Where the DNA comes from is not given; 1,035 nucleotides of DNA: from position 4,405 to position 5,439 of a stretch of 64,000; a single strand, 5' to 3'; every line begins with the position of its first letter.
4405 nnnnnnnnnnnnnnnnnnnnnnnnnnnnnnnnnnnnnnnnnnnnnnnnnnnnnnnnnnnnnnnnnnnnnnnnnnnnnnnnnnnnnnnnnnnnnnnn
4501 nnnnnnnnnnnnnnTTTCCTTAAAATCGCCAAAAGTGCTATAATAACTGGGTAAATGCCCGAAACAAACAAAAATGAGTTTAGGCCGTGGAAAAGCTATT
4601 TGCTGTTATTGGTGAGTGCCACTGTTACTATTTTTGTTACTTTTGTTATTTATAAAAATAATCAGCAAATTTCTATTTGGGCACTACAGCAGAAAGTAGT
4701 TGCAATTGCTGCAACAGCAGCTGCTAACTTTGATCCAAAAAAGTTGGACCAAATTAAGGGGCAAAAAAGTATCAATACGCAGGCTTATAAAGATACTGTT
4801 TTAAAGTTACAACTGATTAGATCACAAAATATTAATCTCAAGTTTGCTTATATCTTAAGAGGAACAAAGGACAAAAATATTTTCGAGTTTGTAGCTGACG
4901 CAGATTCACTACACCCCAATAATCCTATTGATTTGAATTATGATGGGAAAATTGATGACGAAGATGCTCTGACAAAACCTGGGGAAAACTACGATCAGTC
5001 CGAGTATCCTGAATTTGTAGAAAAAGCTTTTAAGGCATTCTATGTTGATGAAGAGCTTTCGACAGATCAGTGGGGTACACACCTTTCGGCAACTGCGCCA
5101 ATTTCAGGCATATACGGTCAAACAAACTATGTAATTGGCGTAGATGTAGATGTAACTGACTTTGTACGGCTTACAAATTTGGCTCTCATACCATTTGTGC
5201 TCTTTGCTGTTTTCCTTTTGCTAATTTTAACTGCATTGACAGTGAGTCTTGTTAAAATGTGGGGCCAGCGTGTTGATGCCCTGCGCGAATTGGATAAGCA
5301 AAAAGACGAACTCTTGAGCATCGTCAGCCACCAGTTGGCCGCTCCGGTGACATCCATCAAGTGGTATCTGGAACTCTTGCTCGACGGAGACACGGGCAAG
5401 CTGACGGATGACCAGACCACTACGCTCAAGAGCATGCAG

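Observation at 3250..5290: AT-rich mosaic block with borders inside two ORFs; one TM-sensor-TM module sits on two different outputs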

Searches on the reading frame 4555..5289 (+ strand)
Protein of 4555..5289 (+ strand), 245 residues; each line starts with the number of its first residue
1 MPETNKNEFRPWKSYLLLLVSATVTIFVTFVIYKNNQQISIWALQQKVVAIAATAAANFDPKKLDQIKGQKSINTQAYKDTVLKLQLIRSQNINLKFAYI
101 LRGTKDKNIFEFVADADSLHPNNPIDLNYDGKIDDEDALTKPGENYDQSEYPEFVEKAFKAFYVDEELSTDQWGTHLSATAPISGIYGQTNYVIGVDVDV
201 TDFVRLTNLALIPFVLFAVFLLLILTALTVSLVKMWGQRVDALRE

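Call 27: predict_structure(alignment_id=A2)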
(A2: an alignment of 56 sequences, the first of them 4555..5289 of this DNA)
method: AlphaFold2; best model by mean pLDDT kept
length: 245 residues; sequences in the alignment: 56
mean_pLDDT: 93.6   pTM: 0.84
mean pLDDT of the five models: 93.6, 93.4, 92.8, 92.0, 90.8
residues with pLDDT >= 90: 215; 70-90: 23; 50-70: 5; < 50: 2
segments of 3 or more residues with pLDDT < 50: none
pLDDT, mean of each block of 10 residues (from residue 1): 61 92 94 95 97 98 97 98 98 97 98 97 90 91 97 96 95 93 94 98 93 93 95 93 89
secondary structure, 60 per line:
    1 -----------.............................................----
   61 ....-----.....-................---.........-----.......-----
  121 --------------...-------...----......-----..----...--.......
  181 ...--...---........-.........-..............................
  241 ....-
elements in order: H12-56 H61-64 H70-74 H76-91 E95-103 E109-115 E145-147 H152-157 E169-171 E174-183 E192-199 H201-209 H211-244

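Call 29: fold_search(model_id=the predicted structure, library=pdb)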
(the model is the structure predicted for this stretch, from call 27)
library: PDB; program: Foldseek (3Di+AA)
matches with E <= 10: 1044; with E <= 0.001: 29
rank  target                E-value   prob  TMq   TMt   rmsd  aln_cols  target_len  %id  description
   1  9a5d_A                1.8e-05  1.00  0.44  0.23   8.0       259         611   12  Integrative model of WALK-YYCH by crosslinking MS and deep learning (released 2024-09-18)
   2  6w3s_A                1.9e-05  1.00  0.39  0.38   6.5       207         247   15  Crystal structure of ligand-binding domain of Campylobacter jejuni chemoreceptor Tlp3 in complex with L-leucine (released 2020-05-20)
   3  6w3r_A                2.6e-05  1.00  0.39  0.39   6.4       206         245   16  Crystal structure of ligand-binding domain of Campylobacter jejuni chemoreceptor Tlp3 in complex with 3-methylisoleuci (released 2020-05-20)
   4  6w3x_A                3.7e-05  1.00  0.39  0.39   6.3       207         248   16  Crystal structure of ligand-binding domain of Campylobacter jejuni chemoreceptor Tlp3 in complex with L-valine (released 2020-05-20)
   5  4xmr_A                4.4e-05  1.00  0.39  0.39   6.4       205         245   15  Crystal structure of the sensory domain of the Campylobacter jejuni chemoreceptor Tlp3 (CcmL) with isoleucine bound. (released 2015-11-04)
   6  6w3o_A                5.0e-05  1.00  0.39  0.39   6.4       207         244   15  Crystal structure of ligand-binding domain of Campylobacter jejuni chemoreceptor Tlp3 in complex with 4-methylisoleuci (released 2020-05-20)
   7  4xmr_B                6.0e-05  1.00  0.37  0.36   6.6       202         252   15  Crystal structure of the sensory domain of the Campylobacter jejuni chemoreceptor Tlp3 (CcmL) with isoleucine bound. (released 2015-11-04)
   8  6w3p_A                6.3e-05  1.00  0.39  0.39   6.3       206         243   15  Crystal structure of ligand-binding domain of Campylobacter jejuni chemoreceptor Tlp3 in complex with beta-methylnorle (released 2020-05-20)
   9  4jgq_B                1.4e-04  1.00  0.39  0.46   6.0       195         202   10  The crystal structure of sporulation kinase D mutant sensor domain, r131a, from Bacillus subtilis subsp in co-crystall (released 2013-05-15)
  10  4jgr_B                1.4e-04  1.00  0.39  0.45   6.0       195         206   10  The crystal structure of sporulation kinase D mutant sensor domain, R131A, from Bacillus subtilis subsp at 2.4A resolu (released 2013-05-15)
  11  4jgo_B                1.4e-04  1.00  0.40  0.45   5.8       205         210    9  The crystal structure of sporulation kinase d sensor domain from Bacillus subtilis subsp. (released 2013-05-15)
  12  8py0_A                1.4e-04  1.00  0.32  0.47   5.1       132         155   14  Sensor domain of Oscillibacter ruminantium chemoreceptor in complex with formate. (released 2025-02-12)
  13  6e0a_A                1.7e-04  1.00  0.31  0.29  10.5       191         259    7  Crystal Structure of Helicobacter pylori TlpA Chemoreceptor Ligand Binding Domain (released 2018-09-12)
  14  4jgr_A                1.9e-04  1.00  0.32  0.38  14.2       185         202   11  The crystal structure of sporulation kinase D mutant sensor domain, R131A, from Bacillus subtilis subsp at 2.4A resolu (released 2013-05-15)
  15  4jgp_B                2.1e-04  1.00  0.45  0.52   4.8       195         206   12  The crystal structure of sporulation kinase D sensor domain from Bacillus subtilis subsp in complex with pyruvate at 2 (released 2013-05-15)
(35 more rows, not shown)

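Call 60: search_protein_families(library=pfam, alignment_id=A4, max_evalue=0.01)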
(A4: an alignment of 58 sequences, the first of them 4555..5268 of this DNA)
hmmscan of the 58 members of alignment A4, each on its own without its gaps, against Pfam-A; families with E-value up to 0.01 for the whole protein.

A. member 1, window:4555-5268:+ (238 aa): 0 families

B. families by the number of members that match (of 58 scanned): 6 families
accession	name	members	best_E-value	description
PF17201.10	Cache_3-Cache_2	2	0.0019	Cache 3/Cache 2 fusion domain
PF17202.10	sCache_3_3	2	0.0023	Single cache domain 3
PF22673.2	MCP-like_PDC_1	2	0.0063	Methyl-accepting chemotaxis protein-like, first PDC sensor domain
PF07415.16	Herpes_LMP2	1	0.00077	Gammaherpesvirus latent membrane protein (LMP2) protein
PF02743.24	dCache_1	1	0.0062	Cache domain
PF13202.12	EF-hand_5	1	0.0092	EF hand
